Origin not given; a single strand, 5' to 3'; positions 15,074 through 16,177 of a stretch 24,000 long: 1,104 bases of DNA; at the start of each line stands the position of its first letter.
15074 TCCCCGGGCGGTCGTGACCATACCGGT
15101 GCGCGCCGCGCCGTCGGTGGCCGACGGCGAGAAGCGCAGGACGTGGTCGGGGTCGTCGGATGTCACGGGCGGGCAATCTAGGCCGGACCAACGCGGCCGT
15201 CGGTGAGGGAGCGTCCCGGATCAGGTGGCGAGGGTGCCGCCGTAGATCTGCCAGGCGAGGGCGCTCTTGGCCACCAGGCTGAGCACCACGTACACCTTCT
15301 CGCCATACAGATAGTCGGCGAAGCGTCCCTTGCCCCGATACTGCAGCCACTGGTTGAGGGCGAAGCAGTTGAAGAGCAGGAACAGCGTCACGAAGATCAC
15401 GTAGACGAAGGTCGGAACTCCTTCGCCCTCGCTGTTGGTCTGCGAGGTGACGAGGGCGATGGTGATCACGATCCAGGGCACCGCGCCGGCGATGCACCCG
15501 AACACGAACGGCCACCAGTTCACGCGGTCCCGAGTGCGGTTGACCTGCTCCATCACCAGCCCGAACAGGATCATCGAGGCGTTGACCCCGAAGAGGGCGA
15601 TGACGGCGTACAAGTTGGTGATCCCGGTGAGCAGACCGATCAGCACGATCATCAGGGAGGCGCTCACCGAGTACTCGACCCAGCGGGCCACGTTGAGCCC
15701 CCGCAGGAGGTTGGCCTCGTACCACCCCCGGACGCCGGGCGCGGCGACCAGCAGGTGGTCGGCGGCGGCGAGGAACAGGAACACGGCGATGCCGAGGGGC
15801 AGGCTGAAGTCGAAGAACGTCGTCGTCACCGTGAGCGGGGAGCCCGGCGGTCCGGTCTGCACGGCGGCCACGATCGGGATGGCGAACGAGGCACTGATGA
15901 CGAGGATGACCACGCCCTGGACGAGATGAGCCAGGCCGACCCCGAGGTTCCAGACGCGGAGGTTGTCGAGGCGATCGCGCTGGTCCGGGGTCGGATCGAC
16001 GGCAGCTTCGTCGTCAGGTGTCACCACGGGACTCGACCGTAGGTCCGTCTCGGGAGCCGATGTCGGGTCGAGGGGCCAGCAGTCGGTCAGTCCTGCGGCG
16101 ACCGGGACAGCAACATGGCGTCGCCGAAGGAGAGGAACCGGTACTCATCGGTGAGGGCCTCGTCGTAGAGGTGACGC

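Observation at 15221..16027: Full-length heliorhodopsin gene (inverted-topology retinal protein with unresolved physiological role)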

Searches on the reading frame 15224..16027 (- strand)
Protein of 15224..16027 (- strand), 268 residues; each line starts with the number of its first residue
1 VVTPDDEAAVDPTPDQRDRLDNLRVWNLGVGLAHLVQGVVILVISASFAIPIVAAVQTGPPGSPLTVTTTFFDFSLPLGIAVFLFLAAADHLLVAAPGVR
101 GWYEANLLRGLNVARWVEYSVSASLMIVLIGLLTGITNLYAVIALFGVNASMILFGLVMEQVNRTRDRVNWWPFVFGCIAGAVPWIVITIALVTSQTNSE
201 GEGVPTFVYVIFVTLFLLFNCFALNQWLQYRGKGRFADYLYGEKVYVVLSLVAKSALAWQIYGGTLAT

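Call 4: search_protein_families(library=pfam, proteins=[window:15224-16027:-], max_evalue=0.01)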
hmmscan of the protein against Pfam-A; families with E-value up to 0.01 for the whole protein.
window:15224-16027:- (268 aa): 1 family
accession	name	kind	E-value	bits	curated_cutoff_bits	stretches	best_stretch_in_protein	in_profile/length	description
PF18761.7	Heliorhodopsin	-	3.1e-94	315.3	26.7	1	23-266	1-242/242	Heliorhodopsin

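Call 5: search_solved_structures(query=window:15224-16027:-, max_evalue=0.01, show_alignments=2)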
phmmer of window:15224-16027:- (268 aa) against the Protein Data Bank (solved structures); distinct sequences matched with E-value up to 0.01: 6.
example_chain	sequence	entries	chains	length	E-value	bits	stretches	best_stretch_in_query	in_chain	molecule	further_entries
9ljj_A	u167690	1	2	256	2.6e-65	223.7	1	20-266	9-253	Heliorhodopsin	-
6su3_X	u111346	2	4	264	2.8e-65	223.6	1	20-266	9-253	48C12 heliorhodopsin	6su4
6uh3_A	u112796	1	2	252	5.8e-65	222.5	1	20-266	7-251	Heliorhodopsin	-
6is6_A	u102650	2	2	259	1.2e-59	205.1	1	20-266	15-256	heliorhodopsin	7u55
7clj_A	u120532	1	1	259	3.1e-59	203.8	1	20-266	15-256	heliorhodopsin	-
9vfc_A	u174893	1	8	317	2.9e-38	135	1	22-265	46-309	heliorhodopsin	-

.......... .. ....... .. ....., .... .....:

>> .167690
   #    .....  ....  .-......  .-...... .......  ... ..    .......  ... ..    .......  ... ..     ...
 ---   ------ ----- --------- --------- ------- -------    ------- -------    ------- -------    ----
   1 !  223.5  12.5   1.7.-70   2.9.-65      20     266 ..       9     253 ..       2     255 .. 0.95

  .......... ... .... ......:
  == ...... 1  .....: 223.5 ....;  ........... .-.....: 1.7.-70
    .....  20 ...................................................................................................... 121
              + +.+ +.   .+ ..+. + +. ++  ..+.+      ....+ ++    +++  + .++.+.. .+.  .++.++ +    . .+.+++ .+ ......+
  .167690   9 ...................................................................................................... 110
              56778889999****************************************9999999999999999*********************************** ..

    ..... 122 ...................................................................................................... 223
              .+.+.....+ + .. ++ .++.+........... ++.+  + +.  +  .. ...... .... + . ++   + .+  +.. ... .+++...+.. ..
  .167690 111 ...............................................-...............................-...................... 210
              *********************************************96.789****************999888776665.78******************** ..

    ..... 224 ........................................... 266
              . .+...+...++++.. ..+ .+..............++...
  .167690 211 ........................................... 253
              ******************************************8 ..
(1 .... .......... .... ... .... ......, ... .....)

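Call 11: find_homologous_proteins(query=window:15224-16027:-, max_evalue=1e-10)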
Query window:15224-16027:- (268 aa): 7735 proteins with E <= 1e-10 among 8000 candidates; the best 120 are listed.
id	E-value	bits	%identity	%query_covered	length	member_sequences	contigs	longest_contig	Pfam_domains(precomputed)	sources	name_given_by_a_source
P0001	1.2e-170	584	100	100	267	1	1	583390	PF18761.8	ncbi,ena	-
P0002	2.5e-134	465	79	100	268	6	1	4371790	PF18761.8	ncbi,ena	-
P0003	1.5e-131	456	77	99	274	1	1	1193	PF18761.8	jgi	jgi:hypothetical protein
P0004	8.1e-130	450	76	99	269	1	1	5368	PF18761.8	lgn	-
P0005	1.2e-129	449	81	93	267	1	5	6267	PF18761.8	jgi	jgi:hypothetical protein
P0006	6.1e-129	447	79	96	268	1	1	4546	PF18761.8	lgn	-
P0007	6.5e-129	447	77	99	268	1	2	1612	PF18761.8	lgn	-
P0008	1.3e-127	443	77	96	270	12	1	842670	PF18761.8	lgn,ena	-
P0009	3.7e-127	441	79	92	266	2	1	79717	PF18761.8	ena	-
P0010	2.1e-126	439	79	93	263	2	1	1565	PF18761.8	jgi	-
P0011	1.6e-124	433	77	94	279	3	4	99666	PF18761.8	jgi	jgi:sulfite exporter TauE/SafE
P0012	1.2e-121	423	75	94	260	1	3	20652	PF18761.8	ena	-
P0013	5.1e-121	421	71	99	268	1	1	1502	PF18761.8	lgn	-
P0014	3.1e-120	419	74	93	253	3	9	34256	PF18761.8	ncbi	-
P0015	3.6e-120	418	74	96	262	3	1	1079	PF18761.8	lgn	-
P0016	7.1e-120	417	73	94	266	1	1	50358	PF18761.8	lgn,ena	-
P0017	3.0e-119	415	69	99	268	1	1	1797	PF18761.8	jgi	jgi:Heliorhodopsin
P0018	6.4e-119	414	75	94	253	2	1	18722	PF18761.8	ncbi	-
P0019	1.0e-118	414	72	94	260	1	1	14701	PF08733.16,PF18761.8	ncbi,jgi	jgi:hypothetical protein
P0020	1.2e-118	413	71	97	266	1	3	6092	PF18761.8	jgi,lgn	jgi:hypothetical protein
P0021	2.6e-118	412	80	85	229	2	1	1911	PF18761.8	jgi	jgi:hypothetical protein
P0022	2.6e-118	412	71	95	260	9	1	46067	PF08733.16,PF18761.8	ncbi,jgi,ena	jgi:hypothetical protein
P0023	1.0e-117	410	72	94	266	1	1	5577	PF18761.8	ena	-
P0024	1.1e-117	410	70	96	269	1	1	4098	PF18761.8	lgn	-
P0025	1.4e-117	410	73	96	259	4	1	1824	PF18761.8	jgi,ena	jgi:hypothetical protein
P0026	1.9e-117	409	71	95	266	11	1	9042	PF18761.8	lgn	-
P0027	2.6e-117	409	70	94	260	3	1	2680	PF18761.8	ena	-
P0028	2.8e-117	409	71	99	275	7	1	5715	PF18761.8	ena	-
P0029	8.6e-117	407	74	95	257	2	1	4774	PF18761.8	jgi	jgi:hypothetical protein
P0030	1.0e-116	407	72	93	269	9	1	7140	PF18761.8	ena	-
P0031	1.1e-116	407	69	96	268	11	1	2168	PF18761.8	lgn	-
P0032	2.4e-116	406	70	96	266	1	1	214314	PF18761.8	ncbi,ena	-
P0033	3.6e-116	405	70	95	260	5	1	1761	PF18761.8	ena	-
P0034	3.8e-116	405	73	96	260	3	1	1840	PF18761.8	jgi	-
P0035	4.7e-116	405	69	99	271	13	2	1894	PF18761.8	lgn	-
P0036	5.0e-116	405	72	94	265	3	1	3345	PF18761.8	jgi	jgi:bacteriorhodopsin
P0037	6.1e-116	405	72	95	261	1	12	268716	PF18761.8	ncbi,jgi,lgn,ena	-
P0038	6.1e-116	405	70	95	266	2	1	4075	PF18761.8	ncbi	-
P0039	6.1e-116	405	70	95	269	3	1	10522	PF18761.8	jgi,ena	jgi:hypothetical protein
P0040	8.0e-116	404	70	97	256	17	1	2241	PF18761.8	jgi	jgi:hypothetical protein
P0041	8.6e-116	404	69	95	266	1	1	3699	PF18761.8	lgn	-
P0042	1.0e-115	404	70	95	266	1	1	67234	PF18761.8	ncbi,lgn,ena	ncbi:MAG: heliorhodopsin HeR [Actinomycetes bacterium]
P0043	1.6e-115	403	70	95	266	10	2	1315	PF18761.8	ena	-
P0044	2.0e-115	403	72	96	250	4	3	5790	PF18761.8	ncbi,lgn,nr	ncbi:MAG: heliorhodopsin HeR [Actinomycetota bacterium]|nr:heliorhodopsin HeR [Actinomycetota bacter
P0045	2.2e-115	403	68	99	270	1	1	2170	PF18761.8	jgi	jgi:hypothetical protein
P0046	2.2e-115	403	75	94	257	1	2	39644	PF18761.8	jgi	jgi:hypothetical protein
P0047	2.8e-115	402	73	97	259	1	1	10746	PF18761.8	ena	-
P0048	3.0e-115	402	71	95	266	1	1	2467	PF18761.8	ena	-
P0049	3.7e-115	402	69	95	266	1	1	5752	PF18761.8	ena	-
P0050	3.9e-115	402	71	96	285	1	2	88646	PF18761.8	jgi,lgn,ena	-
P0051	4.5e-115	402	71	95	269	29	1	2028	PF18761.8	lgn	-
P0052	7.9e-115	401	70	95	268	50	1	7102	PF18761.8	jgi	-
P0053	8.4e-115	401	66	100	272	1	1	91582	PF18761.8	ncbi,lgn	-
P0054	1.2e-114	400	69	99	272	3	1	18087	PF18761.8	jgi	jgi:hypothetical protein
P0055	1.9e-114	400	71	95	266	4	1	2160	PF18761.8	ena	-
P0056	3.4e-114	399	72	96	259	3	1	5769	PF18761.8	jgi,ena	jgi:hypothetical protein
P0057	4.2e-114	399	71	95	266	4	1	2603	PF18761.8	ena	-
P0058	4.5e-114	398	70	95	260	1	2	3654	PF18761.8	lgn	-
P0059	4.5e-114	398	69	95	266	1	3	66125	PF18761.8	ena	-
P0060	4.7e-114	398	69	97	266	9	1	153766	PF18761.8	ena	-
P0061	4.9e-114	398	70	93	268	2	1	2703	PF18761.8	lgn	-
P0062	5.1e-114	398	71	94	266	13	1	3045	PF18761.8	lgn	-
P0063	8.6e-114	397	72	93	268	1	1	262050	PF18761.8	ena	-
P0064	2.2e-113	396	68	98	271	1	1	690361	PF18761.8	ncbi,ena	-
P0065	2.8e-113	396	69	95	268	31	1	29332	PF18761.8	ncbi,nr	ncbi:MAG: heliorhodopsin HeR [Actinobacteria bacterium]|nr:heliorhodopsin HeR [Actinomycetota bacter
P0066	2.9e-113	396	71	93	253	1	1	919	PF18761.8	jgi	jgi:hypothetical protein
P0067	3.3e-113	396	68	99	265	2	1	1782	PF18761.8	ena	-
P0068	4.1e-113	395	69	96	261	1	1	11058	PF18761.8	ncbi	ncbi:MAG: heliorhodopsin HeR [Microthrixaceae bacterium]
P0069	4.2e-113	395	71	94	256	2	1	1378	PF18761.8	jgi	jgi:hypothetical protein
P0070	4.3e-113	395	68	98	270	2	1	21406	PF18761.8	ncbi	-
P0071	5.1e-113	395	71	93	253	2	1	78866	PF18761.8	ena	-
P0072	6.2e-113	395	69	93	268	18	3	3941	PF18761.8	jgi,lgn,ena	jgi:hypothetical protein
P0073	6.5e-113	395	70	93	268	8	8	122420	PF18761.8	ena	-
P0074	7.0e-113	395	71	93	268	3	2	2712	PF18761.8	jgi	jgi:hypothetical protein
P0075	7.1e-113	394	69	100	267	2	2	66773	PF18761.8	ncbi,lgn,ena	ncbi:MAG TPA: heliorhodopsin HeR [Ilumatobacter sp.]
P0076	7.2e-113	394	71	93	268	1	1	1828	PF18761.8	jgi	-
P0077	9.8e-113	394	70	93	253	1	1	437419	PF18761.8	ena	-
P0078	1.4e-112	394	70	93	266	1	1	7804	PF18761.8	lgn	-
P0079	1.7e-112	393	69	95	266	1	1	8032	PF18761.8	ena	-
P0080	1.8e-112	393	71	94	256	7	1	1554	PF18761.8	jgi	-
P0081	2.5e-112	393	73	93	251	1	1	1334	PF18761.8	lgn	-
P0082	3.7e-112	392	71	93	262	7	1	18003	PF18761.8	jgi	jgi:hypothetical protein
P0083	5.2e-112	392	73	93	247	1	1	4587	PF18761.8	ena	-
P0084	8.9e-112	391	69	93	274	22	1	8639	PF18761.8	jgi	jgi:hypothetical protein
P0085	9.4e-112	391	66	97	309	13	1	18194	PF18761.8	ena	-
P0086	1.6e-111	390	70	95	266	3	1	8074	PF18761.8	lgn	-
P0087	1.6e-111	390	70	93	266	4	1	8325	PF18761.8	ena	-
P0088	1.7e-111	390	70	93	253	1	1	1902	PF18761.8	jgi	jgi:heliorhodopsin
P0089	1.9e-111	390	69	95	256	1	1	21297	PF18761.8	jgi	jgi:hypothetical protein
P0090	1.9e-111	390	72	93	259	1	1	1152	PF18761.8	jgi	jgi:hypothetical protein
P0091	2.0e-111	390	69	94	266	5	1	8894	PF18761.8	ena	-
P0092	2.0e-111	390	70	95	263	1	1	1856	PF18761.8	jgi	jgi:hypothetical protein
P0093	2.3e-111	390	71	93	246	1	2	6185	PF18761.8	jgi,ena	jgi:hypothetical protein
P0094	3.3e-111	389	68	97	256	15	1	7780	PF18761.8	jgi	jgi:Heliorhodopsin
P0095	4.2e-111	389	70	95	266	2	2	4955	PF18761.8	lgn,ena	-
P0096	4.8e-111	388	71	93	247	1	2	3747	PF18761.8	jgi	jgi:hypothetical protein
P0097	5.2e-111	388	71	93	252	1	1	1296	PF18761.8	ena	-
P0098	5.5e-111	388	69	93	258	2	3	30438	PF18761.8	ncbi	-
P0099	7.3e-111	388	71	93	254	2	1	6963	PF18761.8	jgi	jgi:hypothetical protein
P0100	7.5e-111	388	69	94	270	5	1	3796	PF18761.8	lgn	-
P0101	1.1e-110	387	67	95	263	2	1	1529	PF18761.8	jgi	jgi:hypothetical protein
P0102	1.6e-110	387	71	96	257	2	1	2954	PF18761.8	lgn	-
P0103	1.8e-110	387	71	93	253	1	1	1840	PF18761.8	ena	-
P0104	2.3e-110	386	69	95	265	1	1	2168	PF18761.8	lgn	-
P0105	2.7e-110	386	70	94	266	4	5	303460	PF18761.8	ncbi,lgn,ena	-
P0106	2.8e-110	386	72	95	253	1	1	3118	PF18761.8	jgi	jgi:hypothetical protein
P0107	3.4e-110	386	72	92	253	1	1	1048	PF18761.8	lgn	-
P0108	4.7e-110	385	69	96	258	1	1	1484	PF18761.8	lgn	-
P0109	9.8e-110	384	69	95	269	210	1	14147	PF18761.8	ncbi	-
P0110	1.0e-109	384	69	96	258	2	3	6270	PF18761.8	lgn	-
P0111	1.0e-109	384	68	96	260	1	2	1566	PF18761.8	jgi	jgi:hypothetical protein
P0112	1.9e-109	383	70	91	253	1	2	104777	PF18761.8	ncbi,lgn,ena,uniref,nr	ncbi:MAG: heliorhodopsin HeR [Ilumatobacter sp.]|uniref:heliorhodopsin HeR n=1 Tax=Ilumatobacter sp.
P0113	2.0e-109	383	71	93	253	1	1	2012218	PF18761.8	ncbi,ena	-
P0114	3.1e-109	383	68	96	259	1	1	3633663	PF18761.8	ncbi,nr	ncbi:MAG: heliorhodopsin HeR [Acidimicrobiales bacterium]|nr:heliorhodopsin HeR [Acidimicrobiales ba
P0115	3.7e-109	382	70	94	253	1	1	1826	PF18761.8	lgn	-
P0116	4.0e-109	382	69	92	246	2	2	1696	PF18761.8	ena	-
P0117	4.5e-109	382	72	93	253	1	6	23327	PF18761.8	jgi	jgi:hypothetical protein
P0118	5.7e-109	382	71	92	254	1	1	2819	PF18761.8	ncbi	-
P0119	6.7e-109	381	68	97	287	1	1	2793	PF18761.8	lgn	-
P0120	1.3e-108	381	72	92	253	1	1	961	PF18761.8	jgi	jgi:hypothetical protein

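Call 13: find_encoding_contigs(protein=P0002, flank=6000, max_places=3)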
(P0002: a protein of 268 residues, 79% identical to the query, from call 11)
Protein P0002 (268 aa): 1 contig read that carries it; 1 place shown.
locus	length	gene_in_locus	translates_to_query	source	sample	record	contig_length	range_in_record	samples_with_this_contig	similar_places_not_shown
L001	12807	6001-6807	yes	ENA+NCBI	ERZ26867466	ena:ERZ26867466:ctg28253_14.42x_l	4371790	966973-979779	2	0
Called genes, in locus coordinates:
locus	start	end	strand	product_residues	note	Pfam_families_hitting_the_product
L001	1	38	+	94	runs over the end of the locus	PF04248:NTP_transf_9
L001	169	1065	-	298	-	PF12679:ABC2_membrane_2, PF12698:ABC2_membrane_3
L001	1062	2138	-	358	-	PF00005:ABC_tran, PF13304:AAA_21 (weak), PF13732:DrrA1-3_C (faint)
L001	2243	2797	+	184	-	PF02075:RuvC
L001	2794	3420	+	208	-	PF01330:RuvA_N, PF00633:HHH (faint), PF14520:HHH_5, PF07499:RuvA_C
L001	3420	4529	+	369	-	PF05496:RuvB_N, PF00004:AAA, PF07728:AAA_5 (faint), PF17864:AAA_lid_4, PF05491:WHD_RuvB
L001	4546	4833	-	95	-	PF06865:Ppnp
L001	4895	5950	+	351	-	PF02547:Queuosine_synth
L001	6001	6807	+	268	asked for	PF18761:Heliorhodopsin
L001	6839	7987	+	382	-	PF01702:TGT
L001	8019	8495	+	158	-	PF02699:YajC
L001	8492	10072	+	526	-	PF21760:SecD_1st, PF22599:SecDF_P1_head, PF02355:SecD_SecF_C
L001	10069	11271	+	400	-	PF07549:Sec_GG (weak), PF02355:SecD_SecF_C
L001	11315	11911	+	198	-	PF00156:Pribosyltran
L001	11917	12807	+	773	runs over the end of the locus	PF13328:HD_4, PF01966:HD, PF04607:RelA_SpoT, PF02824:TGS, PF19296:RelA_AH, PF28438:RelA_RIS, PF01842:ACT (weak), PF13291:ACT_4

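Call 14: find_encoding_contigs(protein=P0008, flank=6000, max_places=3)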
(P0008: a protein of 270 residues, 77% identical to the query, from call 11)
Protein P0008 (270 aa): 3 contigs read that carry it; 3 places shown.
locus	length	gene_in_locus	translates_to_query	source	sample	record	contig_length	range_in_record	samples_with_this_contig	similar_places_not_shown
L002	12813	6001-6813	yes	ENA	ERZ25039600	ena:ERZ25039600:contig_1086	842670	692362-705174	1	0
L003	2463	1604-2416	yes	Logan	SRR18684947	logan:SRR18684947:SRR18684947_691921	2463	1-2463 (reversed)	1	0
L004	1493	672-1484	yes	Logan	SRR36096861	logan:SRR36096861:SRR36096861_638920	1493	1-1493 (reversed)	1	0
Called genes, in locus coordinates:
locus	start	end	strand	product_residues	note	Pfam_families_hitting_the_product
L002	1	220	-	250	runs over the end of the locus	PF00106:adh_short, PF08659:KR, PF13561:adh_short_C2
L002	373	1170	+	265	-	PF00106:adh_short, PF08659:KR, PF13561:adh_short_C2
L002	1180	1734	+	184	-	PF13577:SnoaL_4, PF14534:DUF4440 (faint)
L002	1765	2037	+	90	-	PF04324:Fer2_BFD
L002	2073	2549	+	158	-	PF00210:Ferritin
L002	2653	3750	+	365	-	PF01636:APH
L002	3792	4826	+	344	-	PF00296:Bac_luciferase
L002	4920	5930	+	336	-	-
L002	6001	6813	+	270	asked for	PF18761:Heliorhodopsin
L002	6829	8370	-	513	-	PF00083:Sugar_tr (faint), PF07690:MFS_1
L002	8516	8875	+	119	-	PF04134:DCC1-like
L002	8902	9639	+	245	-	PF09844:DUF2071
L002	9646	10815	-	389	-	-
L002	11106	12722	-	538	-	PF00501:AMP-binding, PF13193:AMP-binding_C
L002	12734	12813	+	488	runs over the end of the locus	PF03007:WS_DGAT_cat, PF06974:WS_DGAT_C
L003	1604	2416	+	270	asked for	PF18761:Heliorhodopsin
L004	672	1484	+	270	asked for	PF18761:Heliorhodopsin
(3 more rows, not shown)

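Call 15: find_encoding_contigs(protein=P0114, flank=6000, max_places=3)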
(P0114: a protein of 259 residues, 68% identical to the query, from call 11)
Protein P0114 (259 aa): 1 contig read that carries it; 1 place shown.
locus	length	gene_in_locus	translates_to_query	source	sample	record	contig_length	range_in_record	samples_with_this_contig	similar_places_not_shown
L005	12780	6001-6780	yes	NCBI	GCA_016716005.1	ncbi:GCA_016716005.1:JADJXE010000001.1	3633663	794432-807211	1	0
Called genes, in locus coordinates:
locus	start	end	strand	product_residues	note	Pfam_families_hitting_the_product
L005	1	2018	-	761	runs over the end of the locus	PF25873:WHD_MalT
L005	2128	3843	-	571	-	PF00916:Sulfate_transp, PF01740:STAS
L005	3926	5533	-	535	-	PF07690:MFS_1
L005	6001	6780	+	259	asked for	PF18761:Heliorhodopsin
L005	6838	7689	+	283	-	PF13748:ABC_membrane_3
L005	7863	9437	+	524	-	PF00999:Na_H_Exchanger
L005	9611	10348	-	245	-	PF08713:DNA_alkylation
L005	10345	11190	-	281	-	PF04542:Sigma70_r2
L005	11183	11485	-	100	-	PF03992:ABM (weak)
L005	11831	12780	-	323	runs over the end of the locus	PF08240:ADH_N, PF00107:ADH_zinc_N, PF13602:ADH_zinc_N_2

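Call 16: find_related_loci(query=window:15224-16027:-, collection=genome_contigs, flank=5000)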
Query window:15224-16027:- (268 aa) in genome_contigs; peptide patterns used: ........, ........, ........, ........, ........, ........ (x = any residue, [..] = any of these).
481 stretches matched a pattern; 390 encode a relative of the query (tblastn E <= 1e-3); the best 80 are kept; 80 distinct loci.
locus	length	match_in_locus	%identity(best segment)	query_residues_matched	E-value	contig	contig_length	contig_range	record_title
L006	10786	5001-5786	80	6-267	3e-140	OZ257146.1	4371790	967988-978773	MAG: Acidimicrobiales bacterium isolate dc441f95-861a-4a10-a9b7-c462a55f8454 genome assembly, chromosome: 1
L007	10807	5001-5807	74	5-267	3e-128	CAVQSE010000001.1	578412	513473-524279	MAG: uncultured Iamiaceae bacterium isolate MFD09779.bin.3.232 genome assembly, contig: contig_1085, whole genome shotgu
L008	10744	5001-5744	74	18-267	3e-126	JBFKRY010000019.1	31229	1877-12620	MAG: Acidimicrobiales bacterium isolate Mix_sand23.2022.09.D.29 k141_1550569_length_31229_cov_13.0645, whole genome shot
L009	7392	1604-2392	72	15-267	4e-125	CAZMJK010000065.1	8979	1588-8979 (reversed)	MAG TPA_asm: uncultured Bifidobacterium sp. isolate SRP193358_co1_807 genome assembly, contig: NODE_23450_length_8979_co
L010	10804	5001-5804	71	12-268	7e-125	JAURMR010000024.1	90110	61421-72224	MAG: Acidimicrobiales bacterium isolate SFB_Oligo_Co_41 k141_2568298, whole genome shotgun sequence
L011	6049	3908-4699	72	15-268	1e-124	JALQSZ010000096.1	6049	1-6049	MAG: Acidimicrobiales bacterium isolate BSH.4 NODE_96_length_6049_cov_1.321835, whole genome shotgun sequence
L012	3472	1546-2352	71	11-268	4e-127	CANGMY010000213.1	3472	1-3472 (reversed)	MAG: Microthrixaceae bacterium isolate Jr-28jun17-143 genome assembly, contig: Jr-28jun17-C44085, whole genome shotgun s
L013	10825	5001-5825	69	4-268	3e-123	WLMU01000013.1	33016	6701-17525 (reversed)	MAG: Actinomycetota bacterium isolate UFOp-RH-20apr16-428 RH-20apr16-428-c13, whole genome shotgun sequence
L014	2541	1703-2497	70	14-268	2e-129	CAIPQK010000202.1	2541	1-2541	MAG: uncultured Candidatus Microthrix sp. isolate Ki3-D2_bin-0518 genome assembly, contig: bin-0518:202/232, whole genom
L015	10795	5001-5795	70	14-268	1e-122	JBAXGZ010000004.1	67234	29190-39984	MAG: Actinomycetes bacterium isolate ELA310 MAG310_4, whole genome shotgun sequence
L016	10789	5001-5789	74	3-267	7e-122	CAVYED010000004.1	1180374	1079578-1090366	MAG: uncultured Iamiaceae bacterium isolate MFD03804.bin.2.14 genome assembly, contig: contig_28703, whole genome shotgu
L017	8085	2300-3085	71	15-266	3e-121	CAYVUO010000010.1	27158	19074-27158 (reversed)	MAG TPA_asm: uncultured Bifidobacterium sp. isolate SRP193358_co1_76 genome assembly, contig: NODE_3969_length_27158_cov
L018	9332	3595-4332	75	20-267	4e-121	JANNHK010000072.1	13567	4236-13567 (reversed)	MAG: Actinomycetes bacterium isolate SOY_6_C_metabat_267 SOY_6_C_k141_1429498, whole genome shotgun sequence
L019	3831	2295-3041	72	10-267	1e-122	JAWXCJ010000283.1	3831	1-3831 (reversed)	MAG: Actinomycetota bacterium isolate P2IB.169 k99_1084577, whole genome shotgun sequence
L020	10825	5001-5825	67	4-268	1e-120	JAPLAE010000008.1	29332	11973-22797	MAG: Actinomycetota bacterium isolate LacPavin_0419_WC53_MAG_57_16 LacPavin_0419_WC53_scaffold_296038, whole genome shot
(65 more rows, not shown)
